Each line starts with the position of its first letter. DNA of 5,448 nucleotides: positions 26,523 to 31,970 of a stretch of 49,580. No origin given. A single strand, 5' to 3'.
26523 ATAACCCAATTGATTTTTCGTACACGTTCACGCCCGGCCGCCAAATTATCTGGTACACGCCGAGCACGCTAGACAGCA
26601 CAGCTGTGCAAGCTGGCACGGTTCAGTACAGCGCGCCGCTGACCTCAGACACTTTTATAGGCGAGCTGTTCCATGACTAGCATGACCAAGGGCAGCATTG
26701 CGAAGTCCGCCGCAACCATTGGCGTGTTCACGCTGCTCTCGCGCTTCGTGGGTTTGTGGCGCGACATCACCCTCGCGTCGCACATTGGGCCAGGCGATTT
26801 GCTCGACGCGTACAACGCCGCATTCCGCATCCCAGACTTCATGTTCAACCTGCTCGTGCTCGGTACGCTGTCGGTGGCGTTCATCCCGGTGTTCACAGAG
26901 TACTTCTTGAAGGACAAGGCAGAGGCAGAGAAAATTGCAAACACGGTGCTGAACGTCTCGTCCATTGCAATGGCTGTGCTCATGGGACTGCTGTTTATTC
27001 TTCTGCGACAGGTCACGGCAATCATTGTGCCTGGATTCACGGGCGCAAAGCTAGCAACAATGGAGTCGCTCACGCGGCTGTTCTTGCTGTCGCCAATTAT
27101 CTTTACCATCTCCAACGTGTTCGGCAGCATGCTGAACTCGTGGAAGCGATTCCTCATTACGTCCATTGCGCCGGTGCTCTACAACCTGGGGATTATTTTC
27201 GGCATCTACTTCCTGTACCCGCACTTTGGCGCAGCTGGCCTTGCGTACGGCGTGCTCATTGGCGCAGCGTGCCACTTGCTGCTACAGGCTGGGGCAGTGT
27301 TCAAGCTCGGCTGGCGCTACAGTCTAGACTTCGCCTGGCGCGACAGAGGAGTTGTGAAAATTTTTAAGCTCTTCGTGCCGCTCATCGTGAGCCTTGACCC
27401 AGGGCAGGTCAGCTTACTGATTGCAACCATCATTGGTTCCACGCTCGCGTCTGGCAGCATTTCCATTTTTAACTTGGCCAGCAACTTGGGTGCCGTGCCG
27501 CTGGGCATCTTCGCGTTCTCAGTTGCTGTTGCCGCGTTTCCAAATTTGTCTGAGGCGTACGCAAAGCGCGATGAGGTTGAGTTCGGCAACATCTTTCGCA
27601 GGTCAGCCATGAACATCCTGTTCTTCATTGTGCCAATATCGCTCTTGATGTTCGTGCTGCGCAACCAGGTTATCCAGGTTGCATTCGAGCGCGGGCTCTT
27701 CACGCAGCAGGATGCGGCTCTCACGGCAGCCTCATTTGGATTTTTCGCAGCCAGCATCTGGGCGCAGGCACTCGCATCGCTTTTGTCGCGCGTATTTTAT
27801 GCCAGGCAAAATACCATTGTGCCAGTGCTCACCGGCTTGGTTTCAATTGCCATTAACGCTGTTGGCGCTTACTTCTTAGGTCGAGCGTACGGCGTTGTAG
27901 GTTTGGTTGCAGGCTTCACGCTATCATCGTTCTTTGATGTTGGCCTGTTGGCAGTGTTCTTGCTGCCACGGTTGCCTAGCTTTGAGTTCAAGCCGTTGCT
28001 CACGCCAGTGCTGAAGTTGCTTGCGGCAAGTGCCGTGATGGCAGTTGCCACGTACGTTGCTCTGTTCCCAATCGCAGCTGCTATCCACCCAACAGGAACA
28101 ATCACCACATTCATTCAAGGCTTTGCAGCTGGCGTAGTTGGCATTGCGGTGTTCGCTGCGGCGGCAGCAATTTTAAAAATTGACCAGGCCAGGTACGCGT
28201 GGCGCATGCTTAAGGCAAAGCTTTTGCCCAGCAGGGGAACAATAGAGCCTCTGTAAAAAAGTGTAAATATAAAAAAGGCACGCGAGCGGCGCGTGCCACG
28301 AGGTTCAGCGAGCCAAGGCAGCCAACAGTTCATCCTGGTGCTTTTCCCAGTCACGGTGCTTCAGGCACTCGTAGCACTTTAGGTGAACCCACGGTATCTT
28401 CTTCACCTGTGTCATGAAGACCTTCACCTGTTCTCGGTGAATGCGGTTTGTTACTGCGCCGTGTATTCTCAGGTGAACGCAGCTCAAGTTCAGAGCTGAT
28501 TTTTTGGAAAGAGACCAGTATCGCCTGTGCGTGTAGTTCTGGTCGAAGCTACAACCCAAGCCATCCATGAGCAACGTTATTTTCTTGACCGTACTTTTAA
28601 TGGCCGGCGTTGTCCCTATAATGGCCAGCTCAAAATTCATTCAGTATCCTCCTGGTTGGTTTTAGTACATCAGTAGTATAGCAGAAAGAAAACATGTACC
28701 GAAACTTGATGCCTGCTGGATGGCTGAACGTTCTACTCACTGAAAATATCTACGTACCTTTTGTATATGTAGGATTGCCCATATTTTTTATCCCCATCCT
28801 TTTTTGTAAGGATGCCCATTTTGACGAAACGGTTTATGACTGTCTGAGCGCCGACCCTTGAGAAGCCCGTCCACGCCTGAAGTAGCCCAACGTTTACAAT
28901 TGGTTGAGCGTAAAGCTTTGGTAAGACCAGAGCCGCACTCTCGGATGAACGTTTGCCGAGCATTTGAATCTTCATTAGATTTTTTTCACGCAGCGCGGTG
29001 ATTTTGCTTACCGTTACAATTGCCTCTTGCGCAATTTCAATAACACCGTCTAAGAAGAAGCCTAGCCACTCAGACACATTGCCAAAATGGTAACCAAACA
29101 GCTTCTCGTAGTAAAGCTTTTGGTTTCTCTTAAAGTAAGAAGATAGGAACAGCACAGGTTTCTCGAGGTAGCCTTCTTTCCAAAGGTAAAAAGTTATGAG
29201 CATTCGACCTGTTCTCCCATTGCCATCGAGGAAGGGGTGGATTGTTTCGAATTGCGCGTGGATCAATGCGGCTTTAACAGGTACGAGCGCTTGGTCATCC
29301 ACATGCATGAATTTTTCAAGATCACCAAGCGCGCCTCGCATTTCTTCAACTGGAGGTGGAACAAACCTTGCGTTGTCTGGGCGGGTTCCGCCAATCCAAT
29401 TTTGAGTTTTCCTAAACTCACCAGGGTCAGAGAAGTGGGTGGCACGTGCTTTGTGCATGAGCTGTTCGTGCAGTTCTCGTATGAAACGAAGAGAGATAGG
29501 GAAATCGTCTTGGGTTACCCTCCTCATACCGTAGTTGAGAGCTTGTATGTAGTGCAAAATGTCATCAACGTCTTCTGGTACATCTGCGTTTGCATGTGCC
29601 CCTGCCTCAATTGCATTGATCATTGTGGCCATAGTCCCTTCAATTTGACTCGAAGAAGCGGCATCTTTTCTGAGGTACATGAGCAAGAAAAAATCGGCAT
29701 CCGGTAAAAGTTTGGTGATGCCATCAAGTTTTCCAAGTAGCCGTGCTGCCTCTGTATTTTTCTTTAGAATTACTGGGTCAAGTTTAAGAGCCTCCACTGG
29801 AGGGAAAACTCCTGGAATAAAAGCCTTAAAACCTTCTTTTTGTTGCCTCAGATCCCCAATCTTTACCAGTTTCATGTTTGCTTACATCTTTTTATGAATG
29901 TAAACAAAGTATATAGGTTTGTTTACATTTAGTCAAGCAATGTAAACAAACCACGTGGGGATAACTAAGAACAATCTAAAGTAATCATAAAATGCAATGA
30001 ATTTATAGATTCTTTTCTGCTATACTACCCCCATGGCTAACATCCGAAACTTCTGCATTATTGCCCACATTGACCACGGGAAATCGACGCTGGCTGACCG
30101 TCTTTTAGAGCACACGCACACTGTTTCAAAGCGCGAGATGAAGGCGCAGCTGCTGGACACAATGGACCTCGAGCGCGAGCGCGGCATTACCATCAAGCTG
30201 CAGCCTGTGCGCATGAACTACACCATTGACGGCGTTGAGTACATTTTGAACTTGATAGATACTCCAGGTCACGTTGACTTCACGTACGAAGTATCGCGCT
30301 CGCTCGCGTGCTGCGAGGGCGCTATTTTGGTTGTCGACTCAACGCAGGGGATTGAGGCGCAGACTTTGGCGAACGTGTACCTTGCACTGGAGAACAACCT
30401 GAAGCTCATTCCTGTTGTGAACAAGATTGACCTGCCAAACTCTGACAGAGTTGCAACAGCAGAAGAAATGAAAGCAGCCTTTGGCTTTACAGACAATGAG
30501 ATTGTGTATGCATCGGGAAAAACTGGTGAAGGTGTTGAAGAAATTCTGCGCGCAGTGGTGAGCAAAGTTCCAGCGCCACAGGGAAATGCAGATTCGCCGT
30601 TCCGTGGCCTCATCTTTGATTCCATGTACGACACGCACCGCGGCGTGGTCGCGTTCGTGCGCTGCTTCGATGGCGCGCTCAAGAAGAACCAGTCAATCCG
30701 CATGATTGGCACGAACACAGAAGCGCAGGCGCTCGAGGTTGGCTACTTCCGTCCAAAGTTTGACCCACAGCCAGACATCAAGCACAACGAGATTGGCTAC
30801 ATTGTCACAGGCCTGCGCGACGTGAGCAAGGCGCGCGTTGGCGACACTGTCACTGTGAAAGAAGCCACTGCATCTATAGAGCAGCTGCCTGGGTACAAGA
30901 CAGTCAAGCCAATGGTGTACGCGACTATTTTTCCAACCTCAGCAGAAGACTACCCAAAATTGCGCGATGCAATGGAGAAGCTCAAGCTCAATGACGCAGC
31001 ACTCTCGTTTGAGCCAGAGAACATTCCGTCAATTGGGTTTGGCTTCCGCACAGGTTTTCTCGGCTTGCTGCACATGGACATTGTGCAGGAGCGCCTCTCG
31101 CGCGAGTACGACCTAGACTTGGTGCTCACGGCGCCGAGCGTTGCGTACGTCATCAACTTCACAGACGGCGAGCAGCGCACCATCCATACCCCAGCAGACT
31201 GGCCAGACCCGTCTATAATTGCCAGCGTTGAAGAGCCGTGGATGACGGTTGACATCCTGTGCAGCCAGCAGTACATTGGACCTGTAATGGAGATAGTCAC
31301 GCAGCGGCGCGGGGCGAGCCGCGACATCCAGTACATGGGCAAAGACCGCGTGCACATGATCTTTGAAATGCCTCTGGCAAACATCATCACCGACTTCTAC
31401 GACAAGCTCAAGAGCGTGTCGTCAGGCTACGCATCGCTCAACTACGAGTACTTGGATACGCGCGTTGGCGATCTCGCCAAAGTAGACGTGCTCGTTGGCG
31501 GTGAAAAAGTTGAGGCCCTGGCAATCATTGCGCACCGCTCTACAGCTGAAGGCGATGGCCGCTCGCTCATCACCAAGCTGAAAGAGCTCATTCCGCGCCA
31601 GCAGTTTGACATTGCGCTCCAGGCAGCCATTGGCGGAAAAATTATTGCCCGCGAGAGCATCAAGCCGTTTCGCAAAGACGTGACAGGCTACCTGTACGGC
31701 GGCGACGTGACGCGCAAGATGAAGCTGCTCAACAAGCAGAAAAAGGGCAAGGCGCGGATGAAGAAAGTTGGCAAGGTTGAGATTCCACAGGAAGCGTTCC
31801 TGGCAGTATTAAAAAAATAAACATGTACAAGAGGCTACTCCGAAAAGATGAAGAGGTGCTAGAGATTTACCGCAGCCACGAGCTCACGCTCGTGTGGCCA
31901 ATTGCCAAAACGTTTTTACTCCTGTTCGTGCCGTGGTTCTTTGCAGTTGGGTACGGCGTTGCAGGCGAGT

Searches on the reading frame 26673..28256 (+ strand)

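Call 51: search_protein_families(library=pfam, proteins=[window:26673-28256:+], max_evalue=0.0001)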
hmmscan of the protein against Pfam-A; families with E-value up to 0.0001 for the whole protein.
window:26673-28256:+ (527 aa): 1 family
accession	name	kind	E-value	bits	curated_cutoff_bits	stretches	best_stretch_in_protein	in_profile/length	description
PF03023.19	MurJ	-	2e-85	287.5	27.4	1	35-463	2-432/451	Lipid II flippase MurJ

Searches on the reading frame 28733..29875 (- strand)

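Call 52: search_protein_families(library=pfam, proteins=[window:28733-29875:-], max_evalue=0.0001)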
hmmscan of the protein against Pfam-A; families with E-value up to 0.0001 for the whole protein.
window:28733-29875:- (380 aa): 2 families
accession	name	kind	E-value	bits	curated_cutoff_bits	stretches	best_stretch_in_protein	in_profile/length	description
PF02661.23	Fic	-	1.6e-20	74.2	24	1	126-231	1-93/93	Fic/DOC family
PF13784.11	Fic_N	-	3.9e-19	68.9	26.7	1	37-117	1-81/82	Fic/DOC family N-terminal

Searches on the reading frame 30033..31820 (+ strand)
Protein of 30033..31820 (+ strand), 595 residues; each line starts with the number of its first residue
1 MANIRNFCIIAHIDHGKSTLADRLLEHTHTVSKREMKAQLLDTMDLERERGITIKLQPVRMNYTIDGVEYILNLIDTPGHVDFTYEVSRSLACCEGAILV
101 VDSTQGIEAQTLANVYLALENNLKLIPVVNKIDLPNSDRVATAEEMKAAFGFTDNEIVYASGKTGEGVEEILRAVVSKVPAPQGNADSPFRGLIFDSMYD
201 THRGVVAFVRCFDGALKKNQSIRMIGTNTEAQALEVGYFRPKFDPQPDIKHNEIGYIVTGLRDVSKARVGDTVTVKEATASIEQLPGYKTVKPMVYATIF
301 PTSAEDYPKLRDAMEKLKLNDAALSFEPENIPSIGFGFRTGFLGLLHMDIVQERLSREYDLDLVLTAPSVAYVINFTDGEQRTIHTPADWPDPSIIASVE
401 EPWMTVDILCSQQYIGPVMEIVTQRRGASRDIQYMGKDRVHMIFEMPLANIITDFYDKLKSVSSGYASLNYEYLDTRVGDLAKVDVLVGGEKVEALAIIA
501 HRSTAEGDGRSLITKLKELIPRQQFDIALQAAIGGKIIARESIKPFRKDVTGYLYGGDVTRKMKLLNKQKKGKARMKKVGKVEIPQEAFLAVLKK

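Call 51: search_protein_families(library=pfam, proteins=[window:30033-31820:+], max_evalue=0.0001)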
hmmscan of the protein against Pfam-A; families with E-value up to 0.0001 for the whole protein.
window:30033-31820:+ (595 aa): 8 families
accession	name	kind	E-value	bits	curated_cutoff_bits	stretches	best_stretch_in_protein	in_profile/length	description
PF00009.33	GTP_EFTU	-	1.7e-55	188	26.5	1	3-180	2-187/188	Elongation factor Tu GTP binding domain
PF06421.17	LepA_C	-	1.7e-45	153.9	29.7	1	489-594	2-107/107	GTP-binding protein LepA C-terminus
PF00679.30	EFG_C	-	2.9e-18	66.1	27.9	1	399-473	2-75/89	Elongation factor G C-terminus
PF03144.31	GTP_EFTU_D2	-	9.4e-10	39.2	30.3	1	204-274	1-73/73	Elongation factor Tu domain 2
PF22042.2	EF-G_D2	-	1.5e-06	28.6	27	1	189-233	1-40/84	Elongation factor G domain 2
PF00071.28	Ras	-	1.6e-06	28.2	21.6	1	51-179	29-160/162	Ras family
PF14492.12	EFG_III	-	3.9e-05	24.1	27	0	292-365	3-73/75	Elongation Factor G, domain III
PF01926.29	MMR_HSR1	-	9.8e-05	22.9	21.9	0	13-131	8-113/113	50S ribosome-binding GTPase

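Call 53: find_homologous_proteins(query=window:30033-31820:+, max_evalue=1e-50)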
Query window:30033-31820:+ (595 aa): 8000 proteins with E <= 1e-50 among 8000 candidates; the best 120 are listed.
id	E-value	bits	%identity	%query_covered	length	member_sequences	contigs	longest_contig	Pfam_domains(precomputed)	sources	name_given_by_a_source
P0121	0.0e+0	1261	93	100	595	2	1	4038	PF00679.31,PF06421.18,PF00009.34,PF03144.32,PF00071.29,PF22042.3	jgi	jgi:GTP-binding protein LepA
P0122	0.0e+0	1230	91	100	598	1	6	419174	PF00679.31,PF06421.18,PF00009.34,PF03144.32,PF00071.29,PF22042.3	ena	-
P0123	0.0e+0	1108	82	99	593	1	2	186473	PF00679.31,PF06421.18,PF00009.34,PF03144.32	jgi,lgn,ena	-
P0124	0.0e+0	1106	82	99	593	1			PF00679.31,PF06421.18,PF00009.34,PF03144.32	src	-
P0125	0.0e+0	1104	83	99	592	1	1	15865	PF00679.31,PF06421.18,PF00009.34,PF03144.32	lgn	-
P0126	0.0e+0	1103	82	99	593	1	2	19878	PF00679.31,PF06421.18,PF00009.34,PF03144.32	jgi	-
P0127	0.0e+0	1101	82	99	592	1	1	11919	PF00679.31,PF06421.18,PF00009.34,PF03144.32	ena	-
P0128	0.0e+0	1096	80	100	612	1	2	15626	PF00679.31,PF06421.18,PF00009.34,PF03144.32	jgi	jgi:GTP-binding protein LepA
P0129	0.0e+0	1094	81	99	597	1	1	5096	PF00679.31,PF06421.18,PF00009.34,PF03144.32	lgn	-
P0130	0.0e+0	1093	81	100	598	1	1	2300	PF00679.31,PF06421.18,PF00009.34,PF03144.32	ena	-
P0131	0.0e+0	1093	81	100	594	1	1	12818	PF00679.31,PF06421.18,PF00009.34,PF03144.32,PF22042.3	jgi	jgi:GTP-binding protein LepA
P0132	0.0e+0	1090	81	99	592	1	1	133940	PF00679.31,PF06421.18,PF00009.34,PF03144.32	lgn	-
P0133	0.0e+0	1089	81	100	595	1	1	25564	PF00679.31,PF06421.18,PF00009.34,PF03144.32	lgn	-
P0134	0.0e+0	1089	81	100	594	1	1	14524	PF00679.31,PF06421.18,PF00009.34,PF03144.32,PF22042.3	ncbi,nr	ncbi:translation elongation factor 4 [Patescibacteria group bacterium]|nr:translation elongation fac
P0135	0.0e+0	1088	81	100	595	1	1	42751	PF00679.31,PF06421.18,PF00009.34,PF03144.32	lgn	-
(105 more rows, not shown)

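Call 56: find_encoding_contigs(protein=P0122, flank=10000, max_places=3)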
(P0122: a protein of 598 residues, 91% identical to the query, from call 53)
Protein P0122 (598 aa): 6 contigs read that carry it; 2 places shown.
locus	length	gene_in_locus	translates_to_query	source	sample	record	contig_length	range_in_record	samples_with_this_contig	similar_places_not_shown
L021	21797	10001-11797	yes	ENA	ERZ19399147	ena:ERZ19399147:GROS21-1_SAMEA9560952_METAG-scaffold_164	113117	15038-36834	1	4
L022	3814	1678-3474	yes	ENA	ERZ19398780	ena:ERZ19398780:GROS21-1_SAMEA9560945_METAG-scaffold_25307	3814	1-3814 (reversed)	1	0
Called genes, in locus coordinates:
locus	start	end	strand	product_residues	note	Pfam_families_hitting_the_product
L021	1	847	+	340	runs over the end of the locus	PF00768:Peptidase_S11, PF13354:Beta-lactamase2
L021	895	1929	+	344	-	PF00953:Glycos_transf_4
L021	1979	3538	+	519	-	PF07969:Amidohydro_3, PF01979:Amidohydro_1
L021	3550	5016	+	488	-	PF21799:MurD-like_N (weak), PF08245:Mur_ligase_M, PF02875:Mur_ligase_C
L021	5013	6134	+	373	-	PF01098:FTSW_RODA_SPOVE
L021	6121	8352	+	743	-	PF13196:DUF4012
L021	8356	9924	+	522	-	PF03023:MurJ, PF13440:Polysacc_synt_3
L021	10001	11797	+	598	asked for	PF00009:GTP_EFTU, PF00071:Ras (faint), PF22042:EF-G_D2 (weak), PF03144:GTP_EFTU_D2, PF00679:EFG_C, PF06421:LepA_C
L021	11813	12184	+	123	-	-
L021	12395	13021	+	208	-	-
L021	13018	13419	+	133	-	PF04977:DivIC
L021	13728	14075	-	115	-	-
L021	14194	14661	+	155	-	PF07963:N_methyl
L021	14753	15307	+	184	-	PF07963:N_methyl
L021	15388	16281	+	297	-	PF07963:N_methyl, PF13385:Laminin_G_3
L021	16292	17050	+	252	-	-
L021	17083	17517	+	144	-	PF11969:DcpS_C, PF01230:HIT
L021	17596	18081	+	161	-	-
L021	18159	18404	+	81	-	PF05656:DUF805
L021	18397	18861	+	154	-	PF00293:NUDIX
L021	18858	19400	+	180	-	PF01725:Ham1p_like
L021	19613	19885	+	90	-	PF09527:ATPase_gene1 (weak)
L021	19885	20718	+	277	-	PF00119:ATP-synt_A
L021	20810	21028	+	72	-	PF00137:ATP-synt_C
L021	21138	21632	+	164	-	PF00430:ATP-synt_B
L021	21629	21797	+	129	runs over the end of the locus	PF00213:OSCP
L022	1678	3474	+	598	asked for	PF00009:GTP_EFTU, PF00071:Ras (faint), PF22042:EF-G_D2 (weak), PF03144:GTP_EFTU_D2, PF00679:EFG_C, PF06421:LepA_C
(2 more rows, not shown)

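Call 58: find_encoding_contigs(protein=L021:895-1926:+, flank=10000, max_places=3)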
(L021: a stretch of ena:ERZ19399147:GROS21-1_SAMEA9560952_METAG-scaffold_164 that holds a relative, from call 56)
Protein L021:895-1926:+ (344 aa): 11 contigs read that carry it; 3 places shown.
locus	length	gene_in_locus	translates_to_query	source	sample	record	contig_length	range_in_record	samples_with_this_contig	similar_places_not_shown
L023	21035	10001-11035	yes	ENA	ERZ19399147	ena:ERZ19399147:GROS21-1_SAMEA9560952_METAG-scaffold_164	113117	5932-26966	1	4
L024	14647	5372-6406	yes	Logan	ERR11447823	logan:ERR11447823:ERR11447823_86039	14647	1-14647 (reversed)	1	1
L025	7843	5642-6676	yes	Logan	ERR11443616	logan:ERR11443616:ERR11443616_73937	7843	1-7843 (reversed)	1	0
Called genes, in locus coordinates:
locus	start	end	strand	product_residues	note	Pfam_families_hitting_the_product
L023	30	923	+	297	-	PF00483:NTP_transferase, PF12804:NTP_transf_3 (weak)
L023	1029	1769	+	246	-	PF03437:BtpA (weak)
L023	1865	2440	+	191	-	PF13328:HD_4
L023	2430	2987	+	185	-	PF01928:CYTH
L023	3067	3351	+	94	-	-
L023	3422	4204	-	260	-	PF00561:Abhydrolase_1 (faint), PF12146:Hydrolase_4, PF08538:DUF1749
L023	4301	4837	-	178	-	PF07963:N_methyl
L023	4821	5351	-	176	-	PF07963:N_methyl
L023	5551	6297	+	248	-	PF00970:FAD_binding_6 (weak), PF00175:NAD_binding_1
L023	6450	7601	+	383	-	PF26514:DUF8173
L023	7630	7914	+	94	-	PF02575:YbaB_DNA_bd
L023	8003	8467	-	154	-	PF04024:PspC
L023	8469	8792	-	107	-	PF00085:Thioredoxin, PF13098:Thioredoxin_2, PF13905:Thioredoxin_8 (faint), PF13192:Thioredoxin_3 (weak)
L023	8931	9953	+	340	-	PF00768:Peptidase_S11, PF13354:Beta-lactamase2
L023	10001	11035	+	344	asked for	PF00953:Glycos_transf_4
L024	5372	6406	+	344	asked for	PF00953:Glycos_transf_4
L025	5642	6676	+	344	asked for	PF00953:Glycos_transf_4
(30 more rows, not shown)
